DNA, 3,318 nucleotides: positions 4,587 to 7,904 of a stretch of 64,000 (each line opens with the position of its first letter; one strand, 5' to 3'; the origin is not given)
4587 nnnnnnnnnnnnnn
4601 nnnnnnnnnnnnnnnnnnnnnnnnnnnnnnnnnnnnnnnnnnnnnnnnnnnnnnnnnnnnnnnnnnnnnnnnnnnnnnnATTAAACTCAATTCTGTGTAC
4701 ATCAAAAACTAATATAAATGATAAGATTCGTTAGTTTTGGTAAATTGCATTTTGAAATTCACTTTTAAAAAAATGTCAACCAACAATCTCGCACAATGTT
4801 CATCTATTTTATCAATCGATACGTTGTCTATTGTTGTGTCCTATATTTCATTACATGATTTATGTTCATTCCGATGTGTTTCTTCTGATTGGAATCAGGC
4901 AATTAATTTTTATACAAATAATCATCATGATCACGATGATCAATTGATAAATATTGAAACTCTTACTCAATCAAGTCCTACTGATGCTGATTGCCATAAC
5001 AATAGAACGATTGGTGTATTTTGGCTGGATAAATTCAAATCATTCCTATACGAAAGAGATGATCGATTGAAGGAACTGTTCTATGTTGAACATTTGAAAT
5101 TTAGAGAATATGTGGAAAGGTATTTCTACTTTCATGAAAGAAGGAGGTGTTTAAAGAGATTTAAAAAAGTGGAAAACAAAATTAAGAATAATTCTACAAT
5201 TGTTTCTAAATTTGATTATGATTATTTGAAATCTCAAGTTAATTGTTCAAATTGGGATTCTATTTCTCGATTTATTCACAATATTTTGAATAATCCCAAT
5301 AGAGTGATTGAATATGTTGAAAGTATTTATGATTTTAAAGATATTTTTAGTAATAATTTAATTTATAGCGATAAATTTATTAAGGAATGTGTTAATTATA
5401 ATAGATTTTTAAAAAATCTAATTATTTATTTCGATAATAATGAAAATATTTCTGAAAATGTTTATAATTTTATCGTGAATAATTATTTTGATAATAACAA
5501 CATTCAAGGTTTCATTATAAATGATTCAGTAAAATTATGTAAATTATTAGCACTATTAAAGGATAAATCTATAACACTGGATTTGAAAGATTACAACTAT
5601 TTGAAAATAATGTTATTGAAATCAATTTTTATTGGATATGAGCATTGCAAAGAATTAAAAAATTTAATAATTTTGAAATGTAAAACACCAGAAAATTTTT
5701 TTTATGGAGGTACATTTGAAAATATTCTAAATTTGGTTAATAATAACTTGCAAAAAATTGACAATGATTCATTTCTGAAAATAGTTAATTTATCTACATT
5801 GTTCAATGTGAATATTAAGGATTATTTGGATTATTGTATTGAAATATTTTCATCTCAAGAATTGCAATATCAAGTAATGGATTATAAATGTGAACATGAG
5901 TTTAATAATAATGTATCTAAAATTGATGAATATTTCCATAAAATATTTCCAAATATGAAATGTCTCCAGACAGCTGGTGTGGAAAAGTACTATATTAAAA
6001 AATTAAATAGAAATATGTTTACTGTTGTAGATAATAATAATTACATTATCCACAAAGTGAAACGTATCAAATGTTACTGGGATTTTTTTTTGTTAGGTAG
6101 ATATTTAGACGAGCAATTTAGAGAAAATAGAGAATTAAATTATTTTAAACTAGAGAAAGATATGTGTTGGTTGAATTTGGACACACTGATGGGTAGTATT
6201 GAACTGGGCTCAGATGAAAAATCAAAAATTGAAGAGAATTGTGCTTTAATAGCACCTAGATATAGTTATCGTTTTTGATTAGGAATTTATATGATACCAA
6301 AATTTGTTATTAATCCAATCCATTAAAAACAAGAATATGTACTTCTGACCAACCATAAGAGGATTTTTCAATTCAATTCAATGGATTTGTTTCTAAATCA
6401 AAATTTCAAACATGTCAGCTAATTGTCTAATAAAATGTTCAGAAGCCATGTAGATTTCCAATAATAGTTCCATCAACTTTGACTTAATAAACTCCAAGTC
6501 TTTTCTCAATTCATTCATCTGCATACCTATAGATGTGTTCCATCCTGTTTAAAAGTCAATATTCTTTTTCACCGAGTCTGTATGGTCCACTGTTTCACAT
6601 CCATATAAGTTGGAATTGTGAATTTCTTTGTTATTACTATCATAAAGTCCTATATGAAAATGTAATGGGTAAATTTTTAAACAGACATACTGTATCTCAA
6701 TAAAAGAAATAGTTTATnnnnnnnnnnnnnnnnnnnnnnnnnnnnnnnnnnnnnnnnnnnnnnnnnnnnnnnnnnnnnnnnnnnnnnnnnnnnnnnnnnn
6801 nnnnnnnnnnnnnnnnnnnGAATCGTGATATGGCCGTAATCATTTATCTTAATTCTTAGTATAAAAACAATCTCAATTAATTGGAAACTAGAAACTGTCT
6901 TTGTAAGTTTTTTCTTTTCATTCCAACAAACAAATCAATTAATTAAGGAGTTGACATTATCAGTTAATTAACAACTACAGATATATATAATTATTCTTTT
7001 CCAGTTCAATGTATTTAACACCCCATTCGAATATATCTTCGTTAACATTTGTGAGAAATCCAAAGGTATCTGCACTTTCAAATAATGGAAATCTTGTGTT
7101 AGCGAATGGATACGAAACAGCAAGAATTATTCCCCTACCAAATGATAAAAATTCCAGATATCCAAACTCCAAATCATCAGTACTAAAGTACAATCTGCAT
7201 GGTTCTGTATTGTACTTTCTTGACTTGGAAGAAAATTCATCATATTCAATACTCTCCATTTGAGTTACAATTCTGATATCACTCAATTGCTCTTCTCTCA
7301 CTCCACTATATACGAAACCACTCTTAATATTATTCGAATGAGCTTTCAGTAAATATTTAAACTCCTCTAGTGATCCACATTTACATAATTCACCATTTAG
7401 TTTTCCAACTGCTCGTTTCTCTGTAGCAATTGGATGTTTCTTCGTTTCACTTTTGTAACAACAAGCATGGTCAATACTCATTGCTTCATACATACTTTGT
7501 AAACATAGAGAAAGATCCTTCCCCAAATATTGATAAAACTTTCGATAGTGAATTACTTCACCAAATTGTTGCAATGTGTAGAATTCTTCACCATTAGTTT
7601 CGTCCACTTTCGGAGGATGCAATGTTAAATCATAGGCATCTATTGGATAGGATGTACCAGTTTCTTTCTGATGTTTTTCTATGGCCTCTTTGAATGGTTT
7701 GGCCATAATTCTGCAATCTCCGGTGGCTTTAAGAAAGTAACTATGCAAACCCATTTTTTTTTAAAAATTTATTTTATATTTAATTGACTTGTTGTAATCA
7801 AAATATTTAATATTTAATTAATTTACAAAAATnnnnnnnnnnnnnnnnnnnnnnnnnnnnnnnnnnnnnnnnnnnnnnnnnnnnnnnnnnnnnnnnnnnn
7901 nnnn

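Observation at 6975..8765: GliT/DepH-like CxxC flavoprotein dithiol oxidase plus an unknown intronless partner gene, bracketed by 5S genes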

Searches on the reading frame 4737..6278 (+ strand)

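Call 43: search_protein_families(library=pfam, proteins=[window:4737-6278:+], max_evalue=0.1)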
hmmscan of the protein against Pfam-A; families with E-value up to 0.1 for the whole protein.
window:4737-6278:+ (513 aa): 3 families
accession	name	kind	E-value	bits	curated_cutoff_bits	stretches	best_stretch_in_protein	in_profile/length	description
PF00646.38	F-box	-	4e-06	27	20.5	1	24-57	3-36/43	F-box domain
PF12937.12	F-box-like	-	0.012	15.8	24.3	1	33-57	12-36/47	F-box-like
PF09639.16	YjcQ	-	0.017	15.7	23.3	1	233-290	23-77/95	YjcQ protein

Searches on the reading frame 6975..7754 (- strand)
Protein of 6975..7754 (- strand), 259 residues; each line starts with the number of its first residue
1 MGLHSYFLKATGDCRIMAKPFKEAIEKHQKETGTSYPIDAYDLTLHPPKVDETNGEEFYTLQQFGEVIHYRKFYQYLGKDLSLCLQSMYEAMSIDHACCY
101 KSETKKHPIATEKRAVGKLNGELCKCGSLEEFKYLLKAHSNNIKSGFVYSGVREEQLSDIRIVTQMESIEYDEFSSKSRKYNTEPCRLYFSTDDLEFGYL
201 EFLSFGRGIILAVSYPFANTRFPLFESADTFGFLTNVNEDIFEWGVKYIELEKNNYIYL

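Call 3: search_protein_families(library=pfam, proteins=[window:6975-7754:-], max_evalue=1)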
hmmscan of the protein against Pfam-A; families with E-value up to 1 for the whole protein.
window:6975-7754:- (259 aa): 0 families

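Call 7: find_homologous_proteins(query=window:6975-7754:-, max_evalue=0.01)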
Query window:6975-7754:- (259 aa): 1 proteins with E <= 0.01 among 115 candidates.
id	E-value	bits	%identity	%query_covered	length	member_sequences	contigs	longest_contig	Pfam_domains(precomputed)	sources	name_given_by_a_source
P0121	6.9e-162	555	100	94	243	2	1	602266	-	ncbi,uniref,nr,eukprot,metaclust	ncbi:predicted protein [Naegleria gruberi]|uniref:Predicted protein n=1 Tax=Naegleria gruberi TaxID=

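Call 8: search_protein_families(library=ncbifam, proteins=[window:6975-7754:-], max_evalue=1)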
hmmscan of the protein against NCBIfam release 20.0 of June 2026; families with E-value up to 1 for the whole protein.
window:6975-7754:- (259 aa): 1 family
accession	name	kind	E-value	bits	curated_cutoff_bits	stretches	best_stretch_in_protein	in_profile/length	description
NF040656.1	GHMP_GYDIA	hypoth_equivalog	0.028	13.6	225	1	100-161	199-258/299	GYDIA family GHMP kinase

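Call 21: search_protein_representatives(protein=window:6975-7754:-)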
Query: 259 residues. Proteins with E-value up to 0.001 (for the whole library): 2; up to 1e-10: 2; up to 1e-30: 1. The best 2 are listed.
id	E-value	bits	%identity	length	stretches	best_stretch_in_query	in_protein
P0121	2.2e-162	555.1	100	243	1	17-259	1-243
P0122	1.4e-18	83.9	35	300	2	1-106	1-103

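Call 22: predict_structure(protein=window:6975-7754:-)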
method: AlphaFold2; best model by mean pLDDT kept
length: 259 residues; sequences in the alignment: 1
mean_pLDDT: 37.2   pTM: 0.29
mean pLDDT of the five models: 37.2, 29.0, 27.7, 27.0, 26.6
residues with pLDDT >= 90: 0; 70-90: 10; 50-70: 31; < 50: 218
segments of 3 or more residues with pLDDT < 50: 1-14, 37-45, 65-259
pLDDT, mean of each block of 10 residues (from residue 1): 38 54 63 50 59 71 47 38 33 28 27 30 34 36 27 30 25 28 37 37 35 33 27 26 26 26
secondary structure, 60 per line:
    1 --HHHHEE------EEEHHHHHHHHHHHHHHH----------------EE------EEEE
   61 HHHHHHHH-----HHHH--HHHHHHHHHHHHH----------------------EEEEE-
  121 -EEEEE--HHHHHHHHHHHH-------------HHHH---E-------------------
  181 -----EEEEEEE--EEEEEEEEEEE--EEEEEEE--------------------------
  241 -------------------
elements in order: H3-6 E15-17 H18-32 E57-60 H61-68 H74-77 H80-92 E115-119 E122-126 H129-140 H154-157 E186-192 E195-205 E208-214

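Call 25: list_cluster_members(proteins=[P0122, P0001, P0121])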
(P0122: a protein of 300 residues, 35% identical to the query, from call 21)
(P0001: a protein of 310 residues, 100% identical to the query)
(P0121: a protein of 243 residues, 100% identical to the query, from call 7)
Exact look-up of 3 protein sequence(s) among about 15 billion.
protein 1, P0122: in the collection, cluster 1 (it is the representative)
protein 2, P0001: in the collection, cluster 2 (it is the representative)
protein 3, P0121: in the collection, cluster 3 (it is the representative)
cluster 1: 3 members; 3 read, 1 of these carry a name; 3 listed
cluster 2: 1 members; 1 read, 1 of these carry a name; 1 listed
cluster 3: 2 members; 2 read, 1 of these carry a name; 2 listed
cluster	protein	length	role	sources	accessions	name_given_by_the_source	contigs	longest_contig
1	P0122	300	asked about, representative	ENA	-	-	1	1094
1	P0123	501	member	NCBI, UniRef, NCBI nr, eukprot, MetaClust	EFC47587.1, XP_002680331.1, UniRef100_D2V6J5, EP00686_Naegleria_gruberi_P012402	predicted protein [Naegleria gruberi] | Predicted protein n=1 Tax=Naegleria gruberi TaxID=5762 RepID=D2V6J5_NAEGR | uncharacterized protein NAEGRDRAFT_47076 [Naegleria gruberi]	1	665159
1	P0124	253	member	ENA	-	-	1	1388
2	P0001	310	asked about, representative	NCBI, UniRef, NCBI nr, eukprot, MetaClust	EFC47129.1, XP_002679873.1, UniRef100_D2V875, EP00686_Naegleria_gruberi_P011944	predicted protein [Naegleria gruberi] | Predicted protein n=1 Tax=Naegleria gruberi TaxID=5762 RepID=D2V875_NAEGR | uncharacterized protein NAEGRDRAFT_65055 [Naegleria gruberi]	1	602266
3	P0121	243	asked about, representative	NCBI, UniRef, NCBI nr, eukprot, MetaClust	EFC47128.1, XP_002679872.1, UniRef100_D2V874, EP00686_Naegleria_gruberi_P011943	predicted protein [Naegleria gruberi] | Predicted protein n=1 Tax=Naegleria gruberi TaxID=5762 RepID=D2V874_NAEGR | uncharacterized protein NAEGRDRAFT_65054 [Naegleria gruberi]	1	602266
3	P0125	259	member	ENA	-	-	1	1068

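Call 26: find_encoding_contigs(protein=P0122, flank=10000, max_places=4)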
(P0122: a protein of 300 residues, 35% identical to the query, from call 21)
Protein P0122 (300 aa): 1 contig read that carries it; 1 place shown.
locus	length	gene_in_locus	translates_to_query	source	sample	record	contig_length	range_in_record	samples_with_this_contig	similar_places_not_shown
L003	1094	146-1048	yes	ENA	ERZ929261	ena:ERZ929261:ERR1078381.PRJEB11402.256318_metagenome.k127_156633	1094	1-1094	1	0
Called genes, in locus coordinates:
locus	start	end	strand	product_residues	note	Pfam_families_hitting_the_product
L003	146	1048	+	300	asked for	-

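Call 27: find_encoding_contigs(protein=window:6975-7754:-, flank=10000, max_places=5)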
Protein window:6975-7754:- (259 aa): no gene with exactly this product is on record in the collection.

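Call 29: find_encoding_contigs(protein=P0125, flank=10000, max_places=5)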
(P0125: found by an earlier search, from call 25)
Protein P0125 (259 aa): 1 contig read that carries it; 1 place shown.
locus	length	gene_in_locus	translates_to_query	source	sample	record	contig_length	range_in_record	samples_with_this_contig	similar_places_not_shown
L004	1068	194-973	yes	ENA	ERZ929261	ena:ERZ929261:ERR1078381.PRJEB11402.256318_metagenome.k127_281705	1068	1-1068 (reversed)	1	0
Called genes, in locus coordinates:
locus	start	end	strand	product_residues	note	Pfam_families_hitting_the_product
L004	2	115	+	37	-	?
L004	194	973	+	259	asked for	-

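Call 43: search_protein_families(library=pfam, proteins=[P0122, P0123, P0124], max_evalue=0.1)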
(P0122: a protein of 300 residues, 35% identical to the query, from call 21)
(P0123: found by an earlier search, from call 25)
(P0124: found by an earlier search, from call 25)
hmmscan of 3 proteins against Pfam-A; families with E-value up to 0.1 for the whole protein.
P0122 (300 aa): 0 families

P0123 (501 aa): 1 family
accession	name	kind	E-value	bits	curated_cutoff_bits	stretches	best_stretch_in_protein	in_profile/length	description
PF07929.16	PRiA4_ORF3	-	1.1e-09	38.7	26.6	1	91-230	15-127/173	Plasmid pRiA4b ORF-3-like protein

P0124 (253 aa): 1 family
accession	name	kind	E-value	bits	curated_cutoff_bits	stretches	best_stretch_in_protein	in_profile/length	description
PF07929.16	PRiA4_ORF3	-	2.1e-10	41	26.6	1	90-231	15-129/173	Plasmid pRiA4b ORF-3-like protein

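Call 45: search_solved_structures(query=A1, max_evalue=10)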
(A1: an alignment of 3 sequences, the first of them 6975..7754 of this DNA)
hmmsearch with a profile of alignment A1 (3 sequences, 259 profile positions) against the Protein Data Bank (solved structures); distinct sequences matched with E-value up to 10: 7.
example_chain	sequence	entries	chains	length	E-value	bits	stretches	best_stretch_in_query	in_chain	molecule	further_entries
2yll_A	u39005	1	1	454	0.076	15.7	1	48-112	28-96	BETA-N-ACETYLHEXOSAMINIDASE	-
3rpm_A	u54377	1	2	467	0.11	15.2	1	49-112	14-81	Beta-N-acetyl-hexosaminidase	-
4az6_A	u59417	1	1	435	0.12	15.1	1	50-112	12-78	BETA-N-ACETYLHEXOSAMINIDASE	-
2yl8_A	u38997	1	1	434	0.12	15.1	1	50-112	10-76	BETA-N-ACETYLHEXOSAMINIDASE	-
4az7_A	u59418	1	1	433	0.12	15.1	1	50-112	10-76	BETA-N-ACETYLHEXOSAMINIDASE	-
2yl6_A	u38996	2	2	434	0.12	15.1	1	50-112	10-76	BETA-N-ACETYLHEXOSAMINIDASE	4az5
4azb_A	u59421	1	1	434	0.12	15.1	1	50-112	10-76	BETA-N-ACETYLHEXOSAMINIDASE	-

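Call 52: predict_structure(alignment_id=A1)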
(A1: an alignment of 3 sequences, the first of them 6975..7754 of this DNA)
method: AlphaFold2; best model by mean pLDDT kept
length: 259 residues; sequences in the alignment: 3
mean_pLDDT: 50.7   pTM: 0.55
mean pLDDT of the five models: 50.7, 45.9, 45.1, 43.6, 38.2
residues with pLDDT >= 90: 0; 70-90: 54; 50-70: 62; < 50: 143
segments of 3 or more residues with pLDDT < 50: 1-3, 38-41, 74-78, 96-98, 100-133, 135-182, 216-259
pLDDT, mean of each block of 10 residues (from residue 1): 61 78 72 54 67 82 73 50 67 55 28 24 35 47 46 37 24 32 63 62 63 48 38 37 43 31
secondary structure, 60 per line:
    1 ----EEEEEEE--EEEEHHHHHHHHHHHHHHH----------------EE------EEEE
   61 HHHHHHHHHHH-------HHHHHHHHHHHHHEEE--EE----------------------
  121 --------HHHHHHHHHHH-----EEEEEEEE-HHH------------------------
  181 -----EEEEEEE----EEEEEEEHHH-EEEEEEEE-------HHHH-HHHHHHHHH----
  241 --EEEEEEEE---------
elements in order: E5-11 E14-17 H18-32 E57-60 H61-71 H79-91 E92-94 H129-139 E145-152 E186-192 E197-203 E208-215 H223-226 H228-236 E243-250

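Call 70: find_related_loci(query=A1, collection=viral_contigs, flank=5000)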
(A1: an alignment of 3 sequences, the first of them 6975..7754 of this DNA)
Query A1 (259 aa) in viral_contigs; peptide patterns used: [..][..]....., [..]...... (x = any residue, [..] = any of these).
235 stretches matched a pattern, but none encodes a relative of the query by tblastn (E <= 1e-3).

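Call 71: find_related_loci(query=A1, collection=metagenome_contigs, flank=5000)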
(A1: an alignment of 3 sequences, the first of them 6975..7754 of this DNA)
Query A1 (259 aa) in metagenome_contigs; peptide patterns used: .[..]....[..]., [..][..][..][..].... (x = any residue, [..] = any of these).
600 stretches matched a pattern, but none encodes a relative of the query by tblastn (E <= 1e-3).
